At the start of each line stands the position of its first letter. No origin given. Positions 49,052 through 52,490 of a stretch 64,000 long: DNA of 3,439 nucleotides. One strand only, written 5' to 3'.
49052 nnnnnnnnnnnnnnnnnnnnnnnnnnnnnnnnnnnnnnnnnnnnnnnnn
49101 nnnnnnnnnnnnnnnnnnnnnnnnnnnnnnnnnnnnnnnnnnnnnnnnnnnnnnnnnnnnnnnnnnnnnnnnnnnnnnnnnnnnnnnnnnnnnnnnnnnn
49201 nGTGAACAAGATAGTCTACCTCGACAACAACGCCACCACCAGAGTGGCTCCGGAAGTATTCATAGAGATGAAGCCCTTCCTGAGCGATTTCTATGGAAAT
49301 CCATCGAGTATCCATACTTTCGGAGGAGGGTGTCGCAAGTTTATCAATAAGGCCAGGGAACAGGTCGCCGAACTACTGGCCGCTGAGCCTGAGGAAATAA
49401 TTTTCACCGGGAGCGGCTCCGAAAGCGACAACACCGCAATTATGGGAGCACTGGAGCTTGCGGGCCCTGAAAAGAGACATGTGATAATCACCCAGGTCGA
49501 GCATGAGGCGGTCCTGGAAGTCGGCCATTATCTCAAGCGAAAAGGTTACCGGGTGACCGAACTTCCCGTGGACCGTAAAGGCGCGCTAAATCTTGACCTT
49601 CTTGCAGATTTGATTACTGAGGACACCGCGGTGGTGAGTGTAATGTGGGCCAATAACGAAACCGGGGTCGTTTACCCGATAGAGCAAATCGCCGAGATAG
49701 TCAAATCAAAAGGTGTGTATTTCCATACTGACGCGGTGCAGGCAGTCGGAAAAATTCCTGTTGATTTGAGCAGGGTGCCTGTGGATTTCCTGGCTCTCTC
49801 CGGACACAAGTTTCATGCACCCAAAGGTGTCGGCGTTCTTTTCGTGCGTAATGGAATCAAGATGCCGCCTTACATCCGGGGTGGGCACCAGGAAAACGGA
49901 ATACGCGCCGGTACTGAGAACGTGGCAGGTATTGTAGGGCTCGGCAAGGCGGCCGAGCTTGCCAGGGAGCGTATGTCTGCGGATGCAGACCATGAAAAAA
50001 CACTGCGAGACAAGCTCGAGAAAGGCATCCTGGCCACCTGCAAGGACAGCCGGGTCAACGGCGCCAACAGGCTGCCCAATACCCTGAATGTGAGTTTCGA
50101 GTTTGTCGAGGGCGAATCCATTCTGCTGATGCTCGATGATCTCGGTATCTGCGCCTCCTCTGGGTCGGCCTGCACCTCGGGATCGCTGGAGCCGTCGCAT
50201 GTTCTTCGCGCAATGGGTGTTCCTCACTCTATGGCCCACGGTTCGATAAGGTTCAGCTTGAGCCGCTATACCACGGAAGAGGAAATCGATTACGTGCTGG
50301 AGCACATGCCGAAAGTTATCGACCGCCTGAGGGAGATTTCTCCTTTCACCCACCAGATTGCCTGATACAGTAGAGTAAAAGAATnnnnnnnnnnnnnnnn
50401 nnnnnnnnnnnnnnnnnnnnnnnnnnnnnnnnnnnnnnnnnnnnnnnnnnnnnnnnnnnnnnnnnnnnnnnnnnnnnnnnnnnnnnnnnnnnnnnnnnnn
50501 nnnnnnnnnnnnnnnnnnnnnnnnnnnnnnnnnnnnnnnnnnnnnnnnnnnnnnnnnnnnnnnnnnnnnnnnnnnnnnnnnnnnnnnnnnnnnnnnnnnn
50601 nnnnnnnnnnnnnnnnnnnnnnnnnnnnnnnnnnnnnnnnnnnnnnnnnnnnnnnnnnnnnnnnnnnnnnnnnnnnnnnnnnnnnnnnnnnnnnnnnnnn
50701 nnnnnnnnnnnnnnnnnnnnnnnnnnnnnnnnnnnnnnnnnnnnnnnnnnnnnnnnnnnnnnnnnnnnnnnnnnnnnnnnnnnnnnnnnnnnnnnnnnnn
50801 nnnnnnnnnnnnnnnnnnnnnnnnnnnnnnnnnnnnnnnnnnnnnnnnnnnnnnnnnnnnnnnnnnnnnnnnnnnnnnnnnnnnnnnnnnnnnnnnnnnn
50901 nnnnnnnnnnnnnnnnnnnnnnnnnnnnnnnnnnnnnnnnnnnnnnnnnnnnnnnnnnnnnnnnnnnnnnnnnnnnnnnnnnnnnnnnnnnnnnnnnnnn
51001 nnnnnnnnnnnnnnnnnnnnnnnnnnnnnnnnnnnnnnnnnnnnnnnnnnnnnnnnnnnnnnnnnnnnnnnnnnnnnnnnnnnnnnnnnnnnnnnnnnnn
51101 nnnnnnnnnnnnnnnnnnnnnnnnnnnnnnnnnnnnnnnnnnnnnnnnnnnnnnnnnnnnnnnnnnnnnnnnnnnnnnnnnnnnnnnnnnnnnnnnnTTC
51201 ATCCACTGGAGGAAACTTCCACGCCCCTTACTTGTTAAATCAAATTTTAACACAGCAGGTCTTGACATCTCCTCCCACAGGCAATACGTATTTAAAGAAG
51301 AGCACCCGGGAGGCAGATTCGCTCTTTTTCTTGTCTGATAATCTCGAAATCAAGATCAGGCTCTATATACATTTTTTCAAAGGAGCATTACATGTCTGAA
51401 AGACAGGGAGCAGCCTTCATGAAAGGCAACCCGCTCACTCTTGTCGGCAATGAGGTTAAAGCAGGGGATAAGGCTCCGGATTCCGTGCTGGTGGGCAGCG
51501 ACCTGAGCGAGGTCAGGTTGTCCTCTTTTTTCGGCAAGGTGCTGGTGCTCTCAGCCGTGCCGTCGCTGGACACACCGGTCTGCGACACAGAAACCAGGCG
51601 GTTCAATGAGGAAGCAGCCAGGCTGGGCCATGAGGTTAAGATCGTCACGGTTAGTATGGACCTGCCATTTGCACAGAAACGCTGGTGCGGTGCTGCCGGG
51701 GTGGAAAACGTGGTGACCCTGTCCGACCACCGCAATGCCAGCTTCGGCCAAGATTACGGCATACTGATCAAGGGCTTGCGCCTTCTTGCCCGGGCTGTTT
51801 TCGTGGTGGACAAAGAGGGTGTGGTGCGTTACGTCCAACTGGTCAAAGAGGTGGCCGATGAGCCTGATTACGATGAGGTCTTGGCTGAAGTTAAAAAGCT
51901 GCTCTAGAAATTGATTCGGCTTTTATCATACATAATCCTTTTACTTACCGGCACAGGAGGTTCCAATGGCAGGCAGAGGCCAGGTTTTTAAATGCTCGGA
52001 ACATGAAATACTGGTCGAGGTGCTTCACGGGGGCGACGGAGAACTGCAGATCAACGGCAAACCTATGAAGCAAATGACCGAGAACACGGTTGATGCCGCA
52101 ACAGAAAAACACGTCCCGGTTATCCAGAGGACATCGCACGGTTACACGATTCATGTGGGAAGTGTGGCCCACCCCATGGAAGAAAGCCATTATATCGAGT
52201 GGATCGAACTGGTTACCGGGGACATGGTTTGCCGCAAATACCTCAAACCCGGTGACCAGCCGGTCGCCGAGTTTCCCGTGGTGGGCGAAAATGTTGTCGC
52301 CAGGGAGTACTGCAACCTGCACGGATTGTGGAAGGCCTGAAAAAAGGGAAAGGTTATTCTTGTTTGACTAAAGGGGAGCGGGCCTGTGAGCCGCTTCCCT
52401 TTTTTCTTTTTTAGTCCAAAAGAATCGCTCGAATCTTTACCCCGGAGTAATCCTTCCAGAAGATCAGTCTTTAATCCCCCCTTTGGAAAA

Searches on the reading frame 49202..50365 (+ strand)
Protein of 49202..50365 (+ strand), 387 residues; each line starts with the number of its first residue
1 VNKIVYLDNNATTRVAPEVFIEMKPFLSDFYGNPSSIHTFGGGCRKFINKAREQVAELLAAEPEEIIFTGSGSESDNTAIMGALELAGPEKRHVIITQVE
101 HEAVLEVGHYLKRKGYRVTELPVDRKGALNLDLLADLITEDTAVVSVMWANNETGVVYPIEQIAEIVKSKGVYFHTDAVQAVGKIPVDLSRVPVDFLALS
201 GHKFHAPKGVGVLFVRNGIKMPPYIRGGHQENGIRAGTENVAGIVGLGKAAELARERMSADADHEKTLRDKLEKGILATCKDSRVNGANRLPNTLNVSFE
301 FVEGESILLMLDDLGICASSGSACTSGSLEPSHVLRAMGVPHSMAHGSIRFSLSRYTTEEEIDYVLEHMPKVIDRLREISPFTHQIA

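Call 45: list_cluster_members(proteins=[window:49202-50365:+, window:50385-51197:+, window:51392-51907:+, window:51966-52340:+, window:55024-57063:-, window:57317-59647:-])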
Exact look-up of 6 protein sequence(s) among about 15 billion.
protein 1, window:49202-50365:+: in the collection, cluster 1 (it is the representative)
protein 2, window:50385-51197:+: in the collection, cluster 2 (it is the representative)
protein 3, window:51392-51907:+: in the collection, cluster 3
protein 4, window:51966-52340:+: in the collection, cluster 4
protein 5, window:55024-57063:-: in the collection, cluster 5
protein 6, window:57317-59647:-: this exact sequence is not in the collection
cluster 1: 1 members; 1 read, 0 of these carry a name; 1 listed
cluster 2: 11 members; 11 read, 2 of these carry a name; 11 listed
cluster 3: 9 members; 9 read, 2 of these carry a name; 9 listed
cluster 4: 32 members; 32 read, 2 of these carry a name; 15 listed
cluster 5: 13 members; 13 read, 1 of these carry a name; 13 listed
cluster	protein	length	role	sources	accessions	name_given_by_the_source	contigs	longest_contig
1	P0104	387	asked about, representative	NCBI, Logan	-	-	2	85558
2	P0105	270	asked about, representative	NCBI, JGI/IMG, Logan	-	-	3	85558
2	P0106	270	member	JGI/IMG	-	formamidopyrimidine-DNA glycosylase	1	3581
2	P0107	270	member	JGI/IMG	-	formamidopyrimidine-DNA glycosylase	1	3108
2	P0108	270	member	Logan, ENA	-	-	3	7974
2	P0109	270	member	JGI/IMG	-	-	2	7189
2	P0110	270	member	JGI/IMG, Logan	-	-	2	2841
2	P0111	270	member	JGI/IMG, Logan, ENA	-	-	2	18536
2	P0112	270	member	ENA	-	-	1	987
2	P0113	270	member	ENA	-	-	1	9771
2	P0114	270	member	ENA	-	-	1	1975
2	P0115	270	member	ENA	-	-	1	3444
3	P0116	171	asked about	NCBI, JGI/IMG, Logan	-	-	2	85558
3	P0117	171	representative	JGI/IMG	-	-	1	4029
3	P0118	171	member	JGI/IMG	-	thiol peroxidase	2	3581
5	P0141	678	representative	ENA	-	-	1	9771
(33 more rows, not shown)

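Call 47: find_encoding_contigs(protein=P0141, flank=7000, max_places=4)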
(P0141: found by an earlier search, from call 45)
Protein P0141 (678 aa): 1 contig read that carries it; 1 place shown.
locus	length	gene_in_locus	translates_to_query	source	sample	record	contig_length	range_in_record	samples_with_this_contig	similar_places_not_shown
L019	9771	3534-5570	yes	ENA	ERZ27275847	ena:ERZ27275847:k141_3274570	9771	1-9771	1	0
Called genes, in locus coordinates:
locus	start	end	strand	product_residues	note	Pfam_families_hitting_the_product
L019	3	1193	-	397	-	?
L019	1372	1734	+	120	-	PF04430:DUF498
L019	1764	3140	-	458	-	PF00083:Sugar_tr, PF07690:MFS_1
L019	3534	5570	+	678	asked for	PF07940:Hepar_II_III_C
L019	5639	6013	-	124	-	PF01880:Desulfoferrodox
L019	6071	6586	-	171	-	PF00578:AhpC-TSA, PF08534:Redoxin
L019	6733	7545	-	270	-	PF01149:Fapy_DNA_glyco, PF06831:H2TH, PF06827:zf-FPG_IleRS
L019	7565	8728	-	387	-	PF00266:Aminotran_5, PF01212:Beta_elim_lyase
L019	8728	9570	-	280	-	PF01592:NifU_N, PF04324:Fer2_BFD, PF01106:NifU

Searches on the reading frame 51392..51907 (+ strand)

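Call 6: search_protein_families(library=pfam, proteins=[window:51392-51907:+], max_evalue=0.01)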
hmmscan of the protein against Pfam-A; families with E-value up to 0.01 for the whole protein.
window:51392-51907:+ (171 aa): 2 families
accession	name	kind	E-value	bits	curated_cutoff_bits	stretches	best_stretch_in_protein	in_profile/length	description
PF08534.16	Redoxin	-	3.6e-31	108.4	26.6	1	23-164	1-148/148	Redoxin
PF00578.27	AhpC-TSA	-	5.3e-22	78.5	26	1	25-148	2-124/124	AhpC/TSA family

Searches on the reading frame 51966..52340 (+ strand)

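Call 6: search_protein_families(library=pfam, proteins=[window:51966-52340:+], max_evalue=0.01)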
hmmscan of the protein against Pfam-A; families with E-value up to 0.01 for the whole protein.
window:51966-52340:+ (124 aa): 2 families
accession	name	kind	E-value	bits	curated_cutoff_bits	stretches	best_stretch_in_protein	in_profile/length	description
PF01880.24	Desulfoferrodox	-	1e-20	74.6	22.2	1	42-123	2-96/98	Desulfoferrodoxin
PF06397.17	Desulfoferrod_N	-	4.4e-05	23.5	23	1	4-37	3-36/36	Desulfoferrodoxin, N-terminal domain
